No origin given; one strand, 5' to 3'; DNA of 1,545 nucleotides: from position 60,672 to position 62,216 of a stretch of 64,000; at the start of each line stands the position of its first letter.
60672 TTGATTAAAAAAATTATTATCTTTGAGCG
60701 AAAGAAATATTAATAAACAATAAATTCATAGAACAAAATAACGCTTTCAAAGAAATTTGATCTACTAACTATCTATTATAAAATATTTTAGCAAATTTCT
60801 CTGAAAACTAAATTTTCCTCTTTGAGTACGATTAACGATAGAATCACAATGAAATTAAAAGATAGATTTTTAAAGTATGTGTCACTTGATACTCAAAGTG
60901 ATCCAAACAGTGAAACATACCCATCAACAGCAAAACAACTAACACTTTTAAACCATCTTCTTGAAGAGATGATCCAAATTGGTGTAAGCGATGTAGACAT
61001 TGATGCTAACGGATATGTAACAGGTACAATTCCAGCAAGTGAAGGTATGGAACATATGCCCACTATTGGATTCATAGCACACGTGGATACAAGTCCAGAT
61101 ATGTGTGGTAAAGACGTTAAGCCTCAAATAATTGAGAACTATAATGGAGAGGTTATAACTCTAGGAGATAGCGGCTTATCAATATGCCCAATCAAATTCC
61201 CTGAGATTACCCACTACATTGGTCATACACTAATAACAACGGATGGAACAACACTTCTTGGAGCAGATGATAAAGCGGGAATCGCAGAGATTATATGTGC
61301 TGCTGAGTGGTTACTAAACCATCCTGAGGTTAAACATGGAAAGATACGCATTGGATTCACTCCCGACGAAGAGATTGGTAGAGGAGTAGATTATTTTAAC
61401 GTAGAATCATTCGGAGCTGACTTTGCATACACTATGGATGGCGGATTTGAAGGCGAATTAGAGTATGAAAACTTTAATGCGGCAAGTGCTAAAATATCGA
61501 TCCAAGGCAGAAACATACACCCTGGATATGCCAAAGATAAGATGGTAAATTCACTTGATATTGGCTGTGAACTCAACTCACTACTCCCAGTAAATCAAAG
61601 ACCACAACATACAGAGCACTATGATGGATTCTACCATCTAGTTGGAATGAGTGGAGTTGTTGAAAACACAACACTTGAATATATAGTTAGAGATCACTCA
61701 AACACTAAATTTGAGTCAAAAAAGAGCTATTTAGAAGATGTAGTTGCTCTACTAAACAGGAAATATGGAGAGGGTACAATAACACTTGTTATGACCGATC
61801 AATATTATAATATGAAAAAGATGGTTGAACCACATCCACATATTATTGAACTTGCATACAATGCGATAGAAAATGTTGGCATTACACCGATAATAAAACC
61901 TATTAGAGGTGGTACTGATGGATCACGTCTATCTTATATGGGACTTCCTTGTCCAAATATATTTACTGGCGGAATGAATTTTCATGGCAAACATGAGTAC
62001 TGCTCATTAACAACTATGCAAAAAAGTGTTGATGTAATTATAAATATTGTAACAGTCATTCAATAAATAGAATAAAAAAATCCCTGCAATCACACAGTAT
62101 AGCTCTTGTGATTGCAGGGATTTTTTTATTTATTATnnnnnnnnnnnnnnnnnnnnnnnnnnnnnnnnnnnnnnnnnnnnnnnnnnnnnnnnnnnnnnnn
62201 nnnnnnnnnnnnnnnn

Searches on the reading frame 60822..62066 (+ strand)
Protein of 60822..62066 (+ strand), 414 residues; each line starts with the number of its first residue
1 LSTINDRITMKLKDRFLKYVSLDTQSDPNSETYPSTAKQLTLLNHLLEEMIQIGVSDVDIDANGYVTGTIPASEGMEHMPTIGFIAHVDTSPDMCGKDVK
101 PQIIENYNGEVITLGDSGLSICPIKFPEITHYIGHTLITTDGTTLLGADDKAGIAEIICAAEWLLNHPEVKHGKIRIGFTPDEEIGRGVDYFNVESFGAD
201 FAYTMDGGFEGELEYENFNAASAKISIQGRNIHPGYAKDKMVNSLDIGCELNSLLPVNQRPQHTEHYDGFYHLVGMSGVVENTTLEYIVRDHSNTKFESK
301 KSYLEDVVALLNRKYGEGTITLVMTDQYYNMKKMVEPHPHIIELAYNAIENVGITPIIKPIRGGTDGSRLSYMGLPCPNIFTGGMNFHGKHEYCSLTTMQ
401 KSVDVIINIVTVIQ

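Call 68: find_encoding_contigs(protein=window:60822-62066:+, flank=10000, max_places=4)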
Protein window:60822-62066:+ (414 aa): 8 contigs read that carry it; 3 places shown.
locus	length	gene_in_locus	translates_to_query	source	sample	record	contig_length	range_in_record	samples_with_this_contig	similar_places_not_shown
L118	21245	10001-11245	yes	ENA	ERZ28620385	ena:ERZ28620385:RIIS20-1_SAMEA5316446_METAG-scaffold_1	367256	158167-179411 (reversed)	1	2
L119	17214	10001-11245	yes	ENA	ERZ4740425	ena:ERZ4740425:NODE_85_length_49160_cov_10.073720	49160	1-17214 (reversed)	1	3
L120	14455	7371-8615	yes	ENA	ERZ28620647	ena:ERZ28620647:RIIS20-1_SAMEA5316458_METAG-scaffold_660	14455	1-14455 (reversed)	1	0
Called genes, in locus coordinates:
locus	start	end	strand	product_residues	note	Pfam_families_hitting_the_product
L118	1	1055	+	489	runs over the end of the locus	PF00478:IMPDH, PF00571:CBS, PF03060:NMO (weak), PF01070:FMN_dh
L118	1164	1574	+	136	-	PF13279:4HBT_2, PF03061:4HBT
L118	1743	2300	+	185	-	-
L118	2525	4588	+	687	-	PF13589:HATPase_c_3, PF02518:HATPase_c, PF00183:HSP90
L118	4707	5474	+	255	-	PF02633:Creatininase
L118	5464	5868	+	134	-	PF04892:VanZ-LLP1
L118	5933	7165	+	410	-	PF01266:DAO (faint), PF03486:HI0933_like, PF07992:Pyr_redox_2 (faint), PF22780:HI0933_like_1st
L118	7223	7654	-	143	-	-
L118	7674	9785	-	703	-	PF05547:Peptidase_M6, PF13620:CarboxypepD_reg (weak)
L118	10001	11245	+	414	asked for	PF01546:Peptidase_M20, PF07687:M20_dimer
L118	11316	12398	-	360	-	PF00483:NTP_transferase, PF22640:ManC_GMP_beta-helix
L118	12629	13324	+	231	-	PF01066:CDP-OH_P_transf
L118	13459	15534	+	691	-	PF14121:Porin_10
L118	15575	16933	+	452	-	PF01464:SLT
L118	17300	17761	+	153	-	PF00075:RNase_H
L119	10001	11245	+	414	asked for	PF01546:Peptidase_M20, PF07687:M20_dimer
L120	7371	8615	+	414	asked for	PF01546:Peptidase_M20, PF07687:M20_dimer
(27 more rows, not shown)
